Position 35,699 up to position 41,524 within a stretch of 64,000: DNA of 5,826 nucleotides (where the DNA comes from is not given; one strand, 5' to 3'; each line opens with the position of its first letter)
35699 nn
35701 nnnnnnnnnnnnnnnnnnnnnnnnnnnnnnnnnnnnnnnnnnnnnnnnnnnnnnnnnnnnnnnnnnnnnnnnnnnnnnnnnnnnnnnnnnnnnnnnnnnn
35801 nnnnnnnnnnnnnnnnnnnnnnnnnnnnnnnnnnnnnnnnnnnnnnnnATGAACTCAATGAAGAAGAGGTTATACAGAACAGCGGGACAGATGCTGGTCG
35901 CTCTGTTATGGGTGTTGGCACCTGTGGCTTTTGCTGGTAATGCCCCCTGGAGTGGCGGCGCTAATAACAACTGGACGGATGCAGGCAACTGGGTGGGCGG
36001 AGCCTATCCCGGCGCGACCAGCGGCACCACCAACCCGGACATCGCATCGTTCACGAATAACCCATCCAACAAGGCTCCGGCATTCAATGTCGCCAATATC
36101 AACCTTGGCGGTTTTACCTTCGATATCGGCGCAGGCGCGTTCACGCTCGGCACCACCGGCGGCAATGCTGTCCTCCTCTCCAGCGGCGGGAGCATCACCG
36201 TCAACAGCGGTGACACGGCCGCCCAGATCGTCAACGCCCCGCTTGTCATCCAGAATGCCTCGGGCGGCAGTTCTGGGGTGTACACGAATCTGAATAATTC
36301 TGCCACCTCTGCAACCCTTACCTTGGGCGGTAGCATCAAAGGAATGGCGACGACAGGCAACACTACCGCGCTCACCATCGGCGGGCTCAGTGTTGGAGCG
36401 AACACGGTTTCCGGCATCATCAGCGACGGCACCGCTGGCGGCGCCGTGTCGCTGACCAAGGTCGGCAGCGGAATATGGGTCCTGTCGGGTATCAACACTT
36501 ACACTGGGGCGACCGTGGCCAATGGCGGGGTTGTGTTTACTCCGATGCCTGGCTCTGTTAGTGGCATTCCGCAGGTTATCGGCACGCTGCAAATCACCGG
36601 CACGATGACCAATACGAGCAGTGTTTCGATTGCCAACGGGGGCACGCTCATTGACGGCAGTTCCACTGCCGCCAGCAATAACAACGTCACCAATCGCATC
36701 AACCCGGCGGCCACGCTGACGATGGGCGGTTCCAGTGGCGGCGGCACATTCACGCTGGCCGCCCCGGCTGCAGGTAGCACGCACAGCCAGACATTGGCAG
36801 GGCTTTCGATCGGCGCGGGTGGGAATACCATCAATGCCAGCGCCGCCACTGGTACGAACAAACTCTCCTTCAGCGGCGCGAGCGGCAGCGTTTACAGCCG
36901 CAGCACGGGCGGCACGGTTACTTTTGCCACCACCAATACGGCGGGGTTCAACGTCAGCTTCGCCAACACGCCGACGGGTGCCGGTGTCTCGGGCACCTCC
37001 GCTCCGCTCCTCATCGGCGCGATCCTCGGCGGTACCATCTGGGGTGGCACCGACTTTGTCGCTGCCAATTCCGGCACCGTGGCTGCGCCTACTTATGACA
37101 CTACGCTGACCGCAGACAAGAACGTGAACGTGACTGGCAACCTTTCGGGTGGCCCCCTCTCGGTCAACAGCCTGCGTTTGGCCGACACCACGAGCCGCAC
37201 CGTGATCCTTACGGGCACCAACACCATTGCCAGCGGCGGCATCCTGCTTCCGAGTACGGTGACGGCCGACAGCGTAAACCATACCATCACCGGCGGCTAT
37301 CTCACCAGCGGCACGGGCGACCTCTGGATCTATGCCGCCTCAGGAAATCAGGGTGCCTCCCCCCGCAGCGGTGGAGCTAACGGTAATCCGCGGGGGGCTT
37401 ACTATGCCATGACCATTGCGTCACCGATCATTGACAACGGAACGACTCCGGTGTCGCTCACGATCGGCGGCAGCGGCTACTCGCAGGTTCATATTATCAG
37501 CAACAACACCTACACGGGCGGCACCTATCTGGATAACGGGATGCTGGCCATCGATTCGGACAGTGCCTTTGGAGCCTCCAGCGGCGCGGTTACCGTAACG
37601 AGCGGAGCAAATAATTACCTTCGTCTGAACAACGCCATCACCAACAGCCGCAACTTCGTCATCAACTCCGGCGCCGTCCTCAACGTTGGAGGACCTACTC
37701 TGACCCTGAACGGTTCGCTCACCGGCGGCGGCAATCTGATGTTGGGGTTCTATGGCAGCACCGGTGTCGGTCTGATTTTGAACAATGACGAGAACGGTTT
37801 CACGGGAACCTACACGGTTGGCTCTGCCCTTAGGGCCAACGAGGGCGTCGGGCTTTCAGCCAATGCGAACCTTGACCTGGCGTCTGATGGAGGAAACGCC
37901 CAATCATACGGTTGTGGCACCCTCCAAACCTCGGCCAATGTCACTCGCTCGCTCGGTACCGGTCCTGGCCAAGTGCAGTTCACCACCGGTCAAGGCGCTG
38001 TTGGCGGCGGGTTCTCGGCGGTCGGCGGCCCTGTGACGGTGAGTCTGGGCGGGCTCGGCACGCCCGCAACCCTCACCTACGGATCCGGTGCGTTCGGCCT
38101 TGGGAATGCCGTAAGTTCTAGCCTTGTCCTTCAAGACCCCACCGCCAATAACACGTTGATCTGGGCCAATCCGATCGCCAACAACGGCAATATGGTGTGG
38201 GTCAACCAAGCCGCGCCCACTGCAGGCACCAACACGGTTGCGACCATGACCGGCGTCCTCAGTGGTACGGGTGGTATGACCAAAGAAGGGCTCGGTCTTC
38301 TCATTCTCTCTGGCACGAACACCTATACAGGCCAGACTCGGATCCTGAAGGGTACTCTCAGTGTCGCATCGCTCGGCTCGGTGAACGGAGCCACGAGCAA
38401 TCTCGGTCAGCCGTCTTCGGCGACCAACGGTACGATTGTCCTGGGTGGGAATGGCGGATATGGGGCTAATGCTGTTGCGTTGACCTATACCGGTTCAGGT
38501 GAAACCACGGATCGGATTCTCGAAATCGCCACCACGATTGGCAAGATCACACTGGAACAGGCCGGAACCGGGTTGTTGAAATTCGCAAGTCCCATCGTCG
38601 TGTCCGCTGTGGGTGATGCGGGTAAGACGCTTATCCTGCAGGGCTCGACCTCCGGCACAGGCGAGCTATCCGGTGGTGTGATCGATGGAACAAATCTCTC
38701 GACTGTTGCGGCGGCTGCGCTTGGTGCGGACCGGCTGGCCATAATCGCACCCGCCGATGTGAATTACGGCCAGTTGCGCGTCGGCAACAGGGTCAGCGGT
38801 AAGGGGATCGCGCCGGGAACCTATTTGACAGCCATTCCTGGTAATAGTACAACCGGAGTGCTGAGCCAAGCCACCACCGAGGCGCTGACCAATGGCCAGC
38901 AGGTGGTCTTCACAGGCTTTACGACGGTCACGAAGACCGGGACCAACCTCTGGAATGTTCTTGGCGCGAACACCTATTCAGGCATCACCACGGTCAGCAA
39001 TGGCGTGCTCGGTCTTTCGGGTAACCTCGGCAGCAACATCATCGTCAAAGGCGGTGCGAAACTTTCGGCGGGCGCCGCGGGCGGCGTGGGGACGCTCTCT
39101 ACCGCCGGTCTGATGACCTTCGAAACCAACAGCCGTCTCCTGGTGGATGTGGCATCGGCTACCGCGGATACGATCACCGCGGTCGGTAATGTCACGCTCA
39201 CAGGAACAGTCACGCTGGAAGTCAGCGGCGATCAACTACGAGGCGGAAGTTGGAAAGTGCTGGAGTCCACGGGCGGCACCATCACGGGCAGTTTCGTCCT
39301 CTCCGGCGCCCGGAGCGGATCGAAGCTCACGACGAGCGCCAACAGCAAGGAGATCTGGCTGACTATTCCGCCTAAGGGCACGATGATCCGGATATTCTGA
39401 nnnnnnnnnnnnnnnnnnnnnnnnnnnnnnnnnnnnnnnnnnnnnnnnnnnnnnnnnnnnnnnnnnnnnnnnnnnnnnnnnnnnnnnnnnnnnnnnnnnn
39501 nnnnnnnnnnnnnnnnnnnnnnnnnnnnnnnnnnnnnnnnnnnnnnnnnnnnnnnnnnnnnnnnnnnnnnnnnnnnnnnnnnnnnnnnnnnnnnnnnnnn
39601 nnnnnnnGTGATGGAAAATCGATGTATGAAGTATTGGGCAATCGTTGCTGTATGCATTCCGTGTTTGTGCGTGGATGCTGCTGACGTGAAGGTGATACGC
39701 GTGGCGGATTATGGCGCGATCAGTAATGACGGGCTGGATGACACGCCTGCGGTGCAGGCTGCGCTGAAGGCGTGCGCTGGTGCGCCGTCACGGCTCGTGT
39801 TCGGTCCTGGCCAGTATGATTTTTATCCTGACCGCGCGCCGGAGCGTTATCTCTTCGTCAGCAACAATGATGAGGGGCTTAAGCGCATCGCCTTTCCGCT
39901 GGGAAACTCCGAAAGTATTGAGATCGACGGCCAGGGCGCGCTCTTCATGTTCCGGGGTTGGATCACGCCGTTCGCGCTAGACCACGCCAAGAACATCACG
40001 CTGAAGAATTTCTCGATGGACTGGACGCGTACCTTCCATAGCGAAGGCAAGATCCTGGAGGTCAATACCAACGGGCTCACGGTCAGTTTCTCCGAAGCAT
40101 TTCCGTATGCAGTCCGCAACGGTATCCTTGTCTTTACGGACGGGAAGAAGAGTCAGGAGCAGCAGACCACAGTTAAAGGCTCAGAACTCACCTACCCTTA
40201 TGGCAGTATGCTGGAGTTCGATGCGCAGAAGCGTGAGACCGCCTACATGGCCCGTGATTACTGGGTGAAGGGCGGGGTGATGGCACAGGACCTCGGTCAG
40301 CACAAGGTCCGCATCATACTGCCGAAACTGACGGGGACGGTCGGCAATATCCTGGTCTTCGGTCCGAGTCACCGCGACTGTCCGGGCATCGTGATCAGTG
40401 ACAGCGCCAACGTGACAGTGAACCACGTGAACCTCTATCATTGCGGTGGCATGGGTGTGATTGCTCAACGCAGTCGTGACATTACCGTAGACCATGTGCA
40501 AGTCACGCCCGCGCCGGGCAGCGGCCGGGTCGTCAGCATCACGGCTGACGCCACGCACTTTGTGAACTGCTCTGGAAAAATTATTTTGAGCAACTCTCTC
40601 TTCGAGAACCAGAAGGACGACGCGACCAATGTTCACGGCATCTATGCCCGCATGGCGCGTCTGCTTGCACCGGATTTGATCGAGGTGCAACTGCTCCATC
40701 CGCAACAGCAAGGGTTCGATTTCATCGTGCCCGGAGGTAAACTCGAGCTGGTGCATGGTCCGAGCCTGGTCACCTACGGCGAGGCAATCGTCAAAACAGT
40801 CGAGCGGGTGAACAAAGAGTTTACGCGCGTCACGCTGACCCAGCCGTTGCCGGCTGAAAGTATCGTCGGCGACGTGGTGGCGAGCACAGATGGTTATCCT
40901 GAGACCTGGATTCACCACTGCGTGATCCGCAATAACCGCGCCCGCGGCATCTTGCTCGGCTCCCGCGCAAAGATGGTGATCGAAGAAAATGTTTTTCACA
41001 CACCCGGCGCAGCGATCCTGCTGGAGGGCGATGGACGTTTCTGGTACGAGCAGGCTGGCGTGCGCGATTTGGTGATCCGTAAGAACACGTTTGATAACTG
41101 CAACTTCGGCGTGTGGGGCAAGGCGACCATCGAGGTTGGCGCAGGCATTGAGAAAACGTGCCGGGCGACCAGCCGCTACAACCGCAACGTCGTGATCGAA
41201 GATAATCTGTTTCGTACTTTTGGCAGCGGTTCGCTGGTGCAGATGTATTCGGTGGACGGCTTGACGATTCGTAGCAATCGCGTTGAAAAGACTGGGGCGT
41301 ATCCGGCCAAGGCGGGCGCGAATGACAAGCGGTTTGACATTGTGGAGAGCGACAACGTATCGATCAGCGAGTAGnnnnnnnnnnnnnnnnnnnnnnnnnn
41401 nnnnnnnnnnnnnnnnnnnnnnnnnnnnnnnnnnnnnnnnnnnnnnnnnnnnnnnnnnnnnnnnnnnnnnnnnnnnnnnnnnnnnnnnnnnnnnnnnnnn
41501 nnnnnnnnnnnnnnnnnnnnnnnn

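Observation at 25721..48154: Twice-repeated gene module: PATR surface protein, then beta-helix enzyme(s), then a giant CBM/propeller/di-haem/FGE-fold protein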

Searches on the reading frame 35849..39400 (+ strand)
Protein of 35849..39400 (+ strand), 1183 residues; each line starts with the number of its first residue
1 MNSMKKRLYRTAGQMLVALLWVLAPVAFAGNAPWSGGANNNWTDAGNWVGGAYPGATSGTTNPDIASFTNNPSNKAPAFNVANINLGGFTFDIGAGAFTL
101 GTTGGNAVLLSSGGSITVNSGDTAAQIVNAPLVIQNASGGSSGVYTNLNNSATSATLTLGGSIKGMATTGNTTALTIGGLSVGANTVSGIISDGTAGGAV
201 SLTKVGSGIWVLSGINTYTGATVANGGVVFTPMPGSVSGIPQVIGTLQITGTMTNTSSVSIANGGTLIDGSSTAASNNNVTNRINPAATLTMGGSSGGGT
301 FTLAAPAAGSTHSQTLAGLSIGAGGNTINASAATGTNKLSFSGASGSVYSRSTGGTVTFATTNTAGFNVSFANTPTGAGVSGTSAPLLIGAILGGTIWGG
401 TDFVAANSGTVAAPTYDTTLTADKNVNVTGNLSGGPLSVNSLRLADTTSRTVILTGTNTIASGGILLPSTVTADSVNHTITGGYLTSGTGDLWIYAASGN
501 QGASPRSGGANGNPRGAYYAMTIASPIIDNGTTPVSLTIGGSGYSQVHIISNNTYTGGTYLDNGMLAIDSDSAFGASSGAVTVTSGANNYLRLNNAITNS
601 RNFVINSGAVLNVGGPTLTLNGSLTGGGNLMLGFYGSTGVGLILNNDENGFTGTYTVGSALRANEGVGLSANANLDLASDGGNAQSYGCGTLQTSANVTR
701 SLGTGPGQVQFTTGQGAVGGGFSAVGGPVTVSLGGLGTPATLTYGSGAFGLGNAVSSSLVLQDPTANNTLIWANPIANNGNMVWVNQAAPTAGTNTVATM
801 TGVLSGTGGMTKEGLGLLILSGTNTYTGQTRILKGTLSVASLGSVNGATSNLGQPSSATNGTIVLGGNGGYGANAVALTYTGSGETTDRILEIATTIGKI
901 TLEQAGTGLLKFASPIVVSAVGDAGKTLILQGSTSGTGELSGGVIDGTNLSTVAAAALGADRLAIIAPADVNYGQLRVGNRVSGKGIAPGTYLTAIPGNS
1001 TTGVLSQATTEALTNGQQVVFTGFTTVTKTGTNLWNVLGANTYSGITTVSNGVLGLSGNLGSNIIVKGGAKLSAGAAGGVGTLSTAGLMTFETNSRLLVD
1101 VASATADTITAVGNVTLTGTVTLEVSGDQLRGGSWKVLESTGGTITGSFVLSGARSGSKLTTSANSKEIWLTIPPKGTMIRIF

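Call 4: search_protein_families(library=pfam, proteins=[window:35849-39400:+], max_evalue=0.01)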
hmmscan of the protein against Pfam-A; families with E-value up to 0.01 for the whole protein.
window:35849-39400:+ (1183 aa): 1 family
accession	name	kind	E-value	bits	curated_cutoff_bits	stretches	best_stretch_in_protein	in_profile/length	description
PF12951.13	PATR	-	4.4e-12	46.3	27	2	202-228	1-27/30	Passenger-associated-transport-repeat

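Call 12: search_protein_families(library=ncbifam, proteins=[window:35849-39400:+], max_evalue=0.01)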
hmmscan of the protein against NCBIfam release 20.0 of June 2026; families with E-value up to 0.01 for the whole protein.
window:35849-39400:+ (1183 aa): 1 family
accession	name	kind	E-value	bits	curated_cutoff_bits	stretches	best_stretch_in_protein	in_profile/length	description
TIGR02601.1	autotrns_rpt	repeat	3.6e-15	55.4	19.85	3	809-839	1-31/32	beta strand repeat protein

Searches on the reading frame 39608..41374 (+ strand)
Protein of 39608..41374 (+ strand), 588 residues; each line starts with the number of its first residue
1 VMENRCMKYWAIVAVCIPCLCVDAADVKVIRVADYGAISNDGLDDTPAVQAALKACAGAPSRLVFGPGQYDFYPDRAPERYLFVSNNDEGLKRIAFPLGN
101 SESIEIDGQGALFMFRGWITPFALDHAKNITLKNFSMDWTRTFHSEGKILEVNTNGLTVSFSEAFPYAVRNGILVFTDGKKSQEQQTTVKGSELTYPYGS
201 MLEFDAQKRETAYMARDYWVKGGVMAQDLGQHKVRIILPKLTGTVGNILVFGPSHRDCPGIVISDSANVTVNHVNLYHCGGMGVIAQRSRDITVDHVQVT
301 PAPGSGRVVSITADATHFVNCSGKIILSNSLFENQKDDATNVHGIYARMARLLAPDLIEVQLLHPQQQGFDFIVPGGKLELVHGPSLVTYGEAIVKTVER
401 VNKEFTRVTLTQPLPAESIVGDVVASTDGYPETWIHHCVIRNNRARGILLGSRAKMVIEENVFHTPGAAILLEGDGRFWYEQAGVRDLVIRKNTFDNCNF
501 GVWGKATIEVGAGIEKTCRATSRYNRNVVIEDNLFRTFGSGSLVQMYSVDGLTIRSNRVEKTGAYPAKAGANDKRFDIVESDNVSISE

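Call 4: search_protein_families(library=pfam, proteins=[window:39608-41374:+], max_evalue=0.01)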
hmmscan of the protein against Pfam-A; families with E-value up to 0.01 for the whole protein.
window:39608-41374:+ (588 aa): 5 families
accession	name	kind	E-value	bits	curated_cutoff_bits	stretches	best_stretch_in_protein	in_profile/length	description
PF23764.1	Beta-barrel_GLAA-B_II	-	4.1e-21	75.4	28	1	358-424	2-67/67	GLAA-B beta-barrel domain II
PF13229.12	Beta_helix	-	6.2e-15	55.6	25.9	2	435-567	13-142/158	Right handed beta helix region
PF23763.2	Beta-barrel_GLAA-B_I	-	7.1e-12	45.8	28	1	145-249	1-95/95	GLAA-B beta-barrel domain I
PF05048.19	NosD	-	1e-05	25.6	23.6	0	435-503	95-154/212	Periplasmic copper-binding protein (NosD)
PF12708.12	Pect-lyase_RHGA_epim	-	0.0061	16.8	27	0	30-70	2-44/213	Rhamnogalacturonase A/epimerase, pectate lyase-like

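Call 12: search_protein_families(library=ncbifam, proteins=[window:39608-41374:+], max_evalue=0.01)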
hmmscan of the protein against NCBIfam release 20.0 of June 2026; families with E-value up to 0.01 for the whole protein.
window:39608-41374:+ (588 aa): 1 family
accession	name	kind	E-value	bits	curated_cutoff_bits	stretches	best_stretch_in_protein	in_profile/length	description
TIGR04247.1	NosD_copper_fam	subfamily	8.4e-05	21.3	300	0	441-505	215-269/377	nitrous oxide reductase family maturation protein NosD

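Call 38: search_solved_structures(query=window:39608-41374:+, max_evalue=1)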
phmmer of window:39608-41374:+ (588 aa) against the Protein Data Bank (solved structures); distinct sequences matched with E-value up to 1: 11.
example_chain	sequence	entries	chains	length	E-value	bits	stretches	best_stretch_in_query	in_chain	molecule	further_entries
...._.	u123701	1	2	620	1.9e-161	541.5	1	24-587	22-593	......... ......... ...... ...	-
7jwf_A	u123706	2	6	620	9.7e-161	539.2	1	24-587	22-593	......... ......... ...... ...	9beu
9beh_A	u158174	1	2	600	3.2e-79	270.1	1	44-586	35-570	GH110A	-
9bev_A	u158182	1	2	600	1.6e-78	267.8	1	44-586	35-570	GH110A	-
8pvs_A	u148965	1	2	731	2.8e-77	263.7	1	29-560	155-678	Alpha-1,3-galactosidase B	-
9i4f_A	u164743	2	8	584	7.9e-55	189.5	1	26-577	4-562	Alpha-1,3-galactosidase PpaGal | Alpha-1,3-galactosidase B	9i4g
8yk3_A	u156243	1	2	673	1.4e-53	185.4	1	28-561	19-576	Alpha-galactosidase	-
8yk2_B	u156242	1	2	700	1.8e-53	185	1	28-561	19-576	Alpha-galactosidase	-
8yk1_A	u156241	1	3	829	4e-53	183.9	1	29-561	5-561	Alpha-galactosidase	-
9ozd_A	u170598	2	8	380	0.076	14.6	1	27-72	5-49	Polysaccharide lyase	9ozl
8p7a_A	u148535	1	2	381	0.33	12.5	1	443-547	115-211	Oxysterol-binding protein-related protein 8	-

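Call 90: search_solved_structures(query=window:39608-41374:+, max_evalue=1e-100, show_alignments=2)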
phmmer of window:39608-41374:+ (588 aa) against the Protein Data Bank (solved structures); distinct sequences matched with E-value up to 1e-100: 2.
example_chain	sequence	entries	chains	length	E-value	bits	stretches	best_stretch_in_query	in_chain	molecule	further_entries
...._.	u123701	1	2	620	1.9e-161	541.5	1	24-587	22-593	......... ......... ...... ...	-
7jwf_A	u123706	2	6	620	9.7e-161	539.2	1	24-587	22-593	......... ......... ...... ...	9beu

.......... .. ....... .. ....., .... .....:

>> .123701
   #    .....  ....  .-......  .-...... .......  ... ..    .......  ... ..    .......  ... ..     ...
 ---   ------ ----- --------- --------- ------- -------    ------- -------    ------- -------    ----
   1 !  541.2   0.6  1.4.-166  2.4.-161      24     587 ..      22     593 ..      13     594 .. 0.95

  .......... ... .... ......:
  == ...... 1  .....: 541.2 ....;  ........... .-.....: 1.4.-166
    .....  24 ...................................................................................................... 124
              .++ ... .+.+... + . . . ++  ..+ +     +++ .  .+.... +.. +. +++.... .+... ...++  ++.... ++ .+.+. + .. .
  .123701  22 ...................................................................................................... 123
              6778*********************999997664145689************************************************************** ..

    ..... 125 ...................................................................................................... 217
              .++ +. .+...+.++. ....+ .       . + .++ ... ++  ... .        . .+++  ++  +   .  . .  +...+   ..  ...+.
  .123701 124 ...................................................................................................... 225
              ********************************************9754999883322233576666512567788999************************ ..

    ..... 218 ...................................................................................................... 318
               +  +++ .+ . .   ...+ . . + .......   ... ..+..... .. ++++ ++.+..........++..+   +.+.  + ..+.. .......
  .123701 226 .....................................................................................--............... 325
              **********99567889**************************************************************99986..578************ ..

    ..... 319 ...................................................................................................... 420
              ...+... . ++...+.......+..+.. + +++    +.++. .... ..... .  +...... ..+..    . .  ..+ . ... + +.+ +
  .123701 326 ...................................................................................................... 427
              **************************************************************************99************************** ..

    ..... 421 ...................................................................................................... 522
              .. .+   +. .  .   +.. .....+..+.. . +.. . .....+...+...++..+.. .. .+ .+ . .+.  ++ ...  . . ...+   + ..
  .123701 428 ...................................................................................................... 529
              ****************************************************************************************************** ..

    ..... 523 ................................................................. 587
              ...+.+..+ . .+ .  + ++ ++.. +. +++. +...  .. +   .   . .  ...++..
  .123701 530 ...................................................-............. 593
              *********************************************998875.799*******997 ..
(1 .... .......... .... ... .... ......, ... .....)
